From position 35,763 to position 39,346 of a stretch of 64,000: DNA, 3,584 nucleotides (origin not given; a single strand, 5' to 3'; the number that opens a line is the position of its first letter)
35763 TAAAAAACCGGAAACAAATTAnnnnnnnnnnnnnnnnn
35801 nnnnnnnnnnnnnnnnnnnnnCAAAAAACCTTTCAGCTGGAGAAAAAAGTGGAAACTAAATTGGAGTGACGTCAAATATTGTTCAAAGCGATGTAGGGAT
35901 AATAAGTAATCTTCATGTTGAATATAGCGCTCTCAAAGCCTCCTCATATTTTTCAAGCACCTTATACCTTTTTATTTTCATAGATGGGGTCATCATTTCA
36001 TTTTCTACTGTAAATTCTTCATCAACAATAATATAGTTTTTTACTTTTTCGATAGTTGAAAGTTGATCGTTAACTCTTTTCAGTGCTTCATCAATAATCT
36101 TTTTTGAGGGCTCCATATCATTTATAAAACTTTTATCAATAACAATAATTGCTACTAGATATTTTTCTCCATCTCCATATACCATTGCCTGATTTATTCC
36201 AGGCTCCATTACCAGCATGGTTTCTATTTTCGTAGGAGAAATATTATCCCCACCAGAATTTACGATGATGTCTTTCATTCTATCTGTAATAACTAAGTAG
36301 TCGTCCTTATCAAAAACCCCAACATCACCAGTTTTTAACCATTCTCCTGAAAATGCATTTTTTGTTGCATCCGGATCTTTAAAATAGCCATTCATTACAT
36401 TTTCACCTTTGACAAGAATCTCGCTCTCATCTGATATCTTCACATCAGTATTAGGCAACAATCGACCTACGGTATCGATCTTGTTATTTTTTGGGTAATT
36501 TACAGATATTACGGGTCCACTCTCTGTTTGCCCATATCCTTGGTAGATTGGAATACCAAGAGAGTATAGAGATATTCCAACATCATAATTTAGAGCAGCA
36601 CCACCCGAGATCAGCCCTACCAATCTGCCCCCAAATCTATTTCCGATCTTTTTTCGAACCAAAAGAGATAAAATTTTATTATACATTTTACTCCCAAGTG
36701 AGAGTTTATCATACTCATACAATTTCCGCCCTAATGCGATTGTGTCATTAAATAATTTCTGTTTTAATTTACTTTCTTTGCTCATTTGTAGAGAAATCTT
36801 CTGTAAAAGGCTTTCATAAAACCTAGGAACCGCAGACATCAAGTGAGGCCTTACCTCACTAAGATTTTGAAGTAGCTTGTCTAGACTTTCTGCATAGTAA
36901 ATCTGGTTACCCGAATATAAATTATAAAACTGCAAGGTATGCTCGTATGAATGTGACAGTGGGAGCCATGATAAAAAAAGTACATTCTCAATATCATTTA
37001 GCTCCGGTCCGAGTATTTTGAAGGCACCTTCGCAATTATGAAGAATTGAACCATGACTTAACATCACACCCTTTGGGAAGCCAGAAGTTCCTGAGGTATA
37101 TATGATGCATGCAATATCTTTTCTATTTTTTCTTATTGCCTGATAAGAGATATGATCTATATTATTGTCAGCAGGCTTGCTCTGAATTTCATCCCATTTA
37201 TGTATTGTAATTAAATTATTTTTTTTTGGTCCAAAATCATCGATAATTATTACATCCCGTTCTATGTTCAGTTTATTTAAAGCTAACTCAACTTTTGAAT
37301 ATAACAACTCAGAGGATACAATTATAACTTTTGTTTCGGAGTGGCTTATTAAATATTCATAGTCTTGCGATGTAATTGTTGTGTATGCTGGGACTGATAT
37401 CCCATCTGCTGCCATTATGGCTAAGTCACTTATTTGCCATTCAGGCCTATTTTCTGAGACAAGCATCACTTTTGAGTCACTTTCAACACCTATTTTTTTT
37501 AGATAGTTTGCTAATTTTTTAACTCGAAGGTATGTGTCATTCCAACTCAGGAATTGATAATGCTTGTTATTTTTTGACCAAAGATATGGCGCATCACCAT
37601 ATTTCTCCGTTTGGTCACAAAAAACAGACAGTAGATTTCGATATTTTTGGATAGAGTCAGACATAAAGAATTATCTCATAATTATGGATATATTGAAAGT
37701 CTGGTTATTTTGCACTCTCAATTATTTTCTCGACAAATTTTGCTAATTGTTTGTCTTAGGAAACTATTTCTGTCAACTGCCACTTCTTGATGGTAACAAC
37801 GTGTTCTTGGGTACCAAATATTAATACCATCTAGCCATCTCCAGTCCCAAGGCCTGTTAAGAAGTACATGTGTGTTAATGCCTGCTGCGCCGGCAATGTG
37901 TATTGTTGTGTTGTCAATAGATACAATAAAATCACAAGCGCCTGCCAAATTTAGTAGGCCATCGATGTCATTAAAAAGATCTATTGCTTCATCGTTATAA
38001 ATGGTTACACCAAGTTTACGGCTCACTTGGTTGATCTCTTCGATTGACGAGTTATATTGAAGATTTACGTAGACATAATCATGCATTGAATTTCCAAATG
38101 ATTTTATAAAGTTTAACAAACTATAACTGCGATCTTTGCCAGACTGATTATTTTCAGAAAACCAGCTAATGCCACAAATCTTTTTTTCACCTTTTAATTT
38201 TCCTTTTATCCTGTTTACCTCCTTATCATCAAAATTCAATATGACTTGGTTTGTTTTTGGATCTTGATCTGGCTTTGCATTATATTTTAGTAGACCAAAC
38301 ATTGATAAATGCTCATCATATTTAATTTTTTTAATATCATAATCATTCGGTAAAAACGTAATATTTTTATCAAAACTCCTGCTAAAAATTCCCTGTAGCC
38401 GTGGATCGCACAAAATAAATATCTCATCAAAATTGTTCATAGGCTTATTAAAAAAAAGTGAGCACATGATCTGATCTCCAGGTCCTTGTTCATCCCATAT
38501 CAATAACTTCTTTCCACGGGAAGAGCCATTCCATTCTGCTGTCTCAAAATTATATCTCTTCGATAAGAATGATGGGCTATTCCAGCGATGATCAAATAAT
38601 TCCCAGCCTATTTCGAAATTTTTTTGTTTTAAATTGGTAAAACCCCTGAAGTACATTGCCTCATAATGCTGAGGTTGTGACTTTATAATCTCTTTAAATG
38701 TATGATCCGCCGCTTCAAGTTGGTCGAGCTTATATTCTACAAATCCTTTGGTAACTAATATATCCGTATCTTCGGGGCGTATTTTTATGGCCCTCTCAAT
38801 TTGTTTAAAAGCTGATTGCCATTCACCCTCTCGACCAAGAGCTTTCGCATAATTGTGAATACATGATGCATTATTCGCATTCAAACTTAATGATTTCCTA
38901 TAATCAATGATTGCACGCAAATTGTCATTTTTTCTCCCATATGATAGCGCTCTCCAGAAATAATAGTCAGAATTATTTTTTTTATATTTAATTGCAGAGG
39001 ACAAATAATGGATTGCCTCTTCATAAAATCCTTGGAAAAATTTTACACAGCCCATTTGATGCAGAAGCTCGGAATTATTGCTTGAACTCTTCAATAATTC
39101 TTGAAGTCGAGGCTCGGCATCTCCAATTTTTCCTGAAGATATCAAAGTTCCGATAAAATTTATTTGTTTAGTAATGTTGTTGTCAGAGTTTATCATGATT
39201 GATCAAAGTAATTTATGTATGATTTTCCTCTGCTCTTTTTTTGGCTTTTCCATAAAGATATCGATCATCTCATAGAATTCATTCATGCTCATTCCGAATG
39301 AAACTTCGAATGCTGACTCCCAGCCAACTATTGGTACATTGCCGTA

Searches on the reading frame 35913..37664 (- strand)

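Call 25: search_protein_families(library=pfam, proteins=[window:35913-37664:-], max_evalue=0.001)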
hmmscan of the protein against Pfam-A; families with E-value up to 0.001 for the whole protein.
window:35913-37664:- (583 aa): 3 families
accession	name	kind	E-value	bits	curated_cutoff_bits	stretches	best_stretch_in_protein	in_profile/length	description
PF00501.34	AMP-binding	-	8.4e-72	242.5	29.9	1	17-428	3-384/384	AMP-binding enzyme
PF23562.2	AMP-binding_C_3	-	9.5e-10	39.4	20.8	1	465-582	2-121/124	AMP-binding enzyme C-terminal domain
PF13193.12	AMP-binding_C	-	0.00012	23.4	24.5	1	479-549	1-68/76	AMP-binding enzyme C-terminal domain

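Call 67: search_protein_families(library=ncbifam, proteins=[window:35913-37664:-], max_evalue=1e-10)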
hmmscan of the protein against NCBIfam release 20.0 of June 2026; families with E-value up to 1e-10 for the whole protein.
window:35913-37664:- (583 aa): 89 families (the best 25 are shown)
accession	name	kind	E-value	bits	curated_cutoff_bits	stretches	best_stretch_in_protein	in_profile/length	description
NF004837.0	PRK06187.1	subfamily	1.6e-75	254.3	476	2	346-574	286-523/531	long-chain-fatty-acid--CoA ligase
NF038343.1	ligase_FadD11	exception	2.1e-69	234.5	950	1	36-582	26-582/585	fatty acid--CoA ligase FadD11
NF041592.1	carboxyl_red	equivalog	1.6e-53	181.8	1300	1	34-582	73-620/1160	carboxylic acid reductase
TIGR01923.1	menE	equivalog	3.9e-52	177.6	330.15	2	353-499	231-383/442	o-succinylbenzoate--CoA ligase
NF005801.1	PRK07656.1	equivalog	1.8e-50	172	657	2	374-498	309-437/500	FadD3 family acyl-CoA ligase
NF006182.0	PRK08316.1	subfamily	9.8e-50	169.5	663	2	371-548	313-498/523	fatty acyl-CoA synthetase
NF004114.0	PRK05605.1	equivalog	1.7e-49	168.6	766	2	373-530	366-539/575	long-chain-fatty-acid--CoA ligase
NF002966.0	PRK03640.1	equivalog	3.6e-47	161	556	1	325-571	237-478/483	o-succinylbenzoate--CoA ligase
NF006181.0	PRK08314.1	subfamily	4.3e-47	160.6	705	2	38-238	49-256/563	long-chain-fatty-acid--CoA ligase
NF005702.0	PRK07514.1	subfamily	5.2e-45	153.8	558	2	347-548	271-481/506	malonyl-CoA synthase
NF009233.0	PRK12583.1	subfamily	1.8e-44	152.1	832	2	374-574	347-551/558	fatty acid CoA ligase family protein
NF009232.0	PRK12582.1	subfamily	2.2e-41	141.8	777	2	10-343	50-377/624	acyl-CoA synthetase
NF006020.0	PRK08162.1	subfamily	1.2e-40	139.3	677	2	414-496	390-471/545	acyl-CoA synthetase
NF005857.1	PRK07786.1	exception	1.1e-39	136.3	733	2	372-512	310-465/513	fatty-acid--CoA ligase FadD5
NF004229.0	PRK05677.1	subfamily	1.9e-39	135.6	879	1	352-497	332-488/563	long-chain-fatty-acid--CoA ligase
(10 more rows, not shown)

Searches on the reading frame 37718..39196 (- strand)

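Call 60: search_protein_families(library=pfam, proteins=[window:37718-39196:-], max_evalue=0.00001)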
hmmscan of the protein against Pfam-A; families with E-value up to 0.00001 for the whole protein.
window:37718-39196:- (492 aa): 10 families
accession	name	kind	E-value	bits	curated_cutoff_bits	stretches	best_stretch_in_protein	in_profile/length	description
PF07719.23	TPR_2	-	1.5e-14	53.3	27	0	77-109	2-34/34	Tetratricopeptide repeat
PF13431.12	TPR_17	-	2.1e-12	46.7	24.4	0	99-129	2-32/34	Tetratricopeptide repeat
PF13181.12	TPR_8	-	1.1e-10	41.2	25.7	0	77-109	2-34/34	Tetratricopeptide repeat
PF13432.12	TPR_16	-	1.5e-10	41.8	32.7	0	48-108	3-63/65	Tetratricopeptide repeat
PF23914.1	TPR_CcmH_CycH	-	3.6e-10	40.4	42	0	90-176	64-153/158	Cytochrome c-type biogenesis protein H TPR domain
PF14559.12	TPR_19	-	5.2e-09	36.7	25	0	123-177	4-58/68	Tetratricopeptide repeat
PF13414.12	TPR_11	-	5.3e-08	32.9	26.8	0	55-89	7-41/42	TPR repeat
PF12895.13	ANAPC3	-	5.6e-07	30.2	27.2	0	99-168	12-80/82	Anaphase-promoting complex, cyclosome, subunit 3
PF13428.12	TPR_14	-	5.7e-07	30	23.5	0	114-148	5-39/44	Tetratricopeptide repeat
PF00515.34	TPR_1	-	1.3e-06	28.4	27.8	0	77-109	2-34/34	Tetratricopeptide repeat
